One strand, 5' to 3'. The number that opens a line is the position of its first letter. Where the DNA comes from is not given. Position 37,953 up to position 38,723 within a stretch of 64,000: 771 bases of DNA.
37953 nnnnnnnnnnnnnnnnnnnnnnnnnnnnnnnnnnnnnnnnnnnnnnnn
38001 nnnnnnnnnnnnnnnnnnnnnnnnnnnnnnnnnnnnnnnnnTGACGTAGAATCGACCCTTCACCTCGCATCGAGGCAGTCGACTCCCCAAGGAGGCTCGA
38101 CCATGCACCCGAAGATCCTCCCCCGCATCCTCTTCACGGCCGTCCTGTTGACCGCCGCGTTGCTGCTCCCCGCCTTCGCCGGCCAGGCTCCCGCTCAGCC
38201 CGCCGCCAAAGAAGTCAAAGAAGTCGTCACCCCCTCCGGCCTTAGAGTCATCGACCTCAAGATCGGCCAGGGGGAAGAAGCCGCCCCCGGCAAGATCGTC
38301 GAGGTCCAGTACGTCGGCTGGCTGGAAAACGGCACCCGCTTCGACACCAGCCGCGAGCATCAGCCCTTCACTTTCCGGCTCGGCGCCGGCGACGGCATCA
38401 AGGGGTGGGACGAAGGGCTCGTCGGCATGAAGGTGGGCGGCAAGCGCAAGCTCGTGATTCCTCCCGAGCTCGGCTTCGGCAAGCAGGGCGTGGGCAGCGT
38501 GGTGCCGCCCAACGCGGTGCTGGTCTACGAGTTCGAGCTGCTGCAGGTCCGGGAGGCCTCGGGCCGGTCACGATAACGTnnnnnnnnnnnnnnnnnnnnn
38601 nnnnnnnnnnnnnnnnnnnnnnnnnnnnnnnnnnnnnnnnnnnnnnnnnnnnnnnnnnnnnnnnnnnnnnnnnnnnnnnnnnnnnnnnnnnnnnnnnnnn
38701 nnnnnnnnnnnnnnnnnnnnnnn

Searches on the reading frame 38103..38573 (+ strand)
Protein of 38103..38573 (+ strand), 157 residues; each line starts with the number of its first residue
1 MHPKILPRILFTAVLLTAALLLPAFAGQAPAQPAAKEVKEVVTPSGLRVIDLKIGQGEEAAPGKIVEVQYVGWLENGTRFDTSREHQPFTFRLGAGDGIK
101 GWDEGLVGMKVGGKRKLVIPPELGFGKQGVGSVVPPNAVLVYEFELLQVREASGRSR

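Call 81: search_protein_families(library=ncbifam, proteins=[window:38103-38573:+], max_evalue=0.00001)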
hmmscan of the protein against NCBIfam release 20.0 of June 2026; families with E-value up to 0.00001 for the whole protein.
window:38103-38573:+ (157 aa): 3 families
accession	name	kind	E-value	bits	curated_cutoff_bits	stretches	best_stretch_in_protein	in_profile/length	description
NF008150.0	PRK10902.1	equivalog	4e-23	82.2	215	1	33-153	134-252/271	FKBP-type peptidyl-prolyl cis-trans isomerase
NF008602.0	PRK11570.1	subfamily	6.2e-18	65.5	198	1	38-149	95-205/206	FKBP-type peptidyl-prolyl cis-trans isomerase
NF053689.1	BamJ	equivalog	1.5e-13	51.4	100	1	61-146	95-184/184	BamJ family beta-barrel-assembly machinery protein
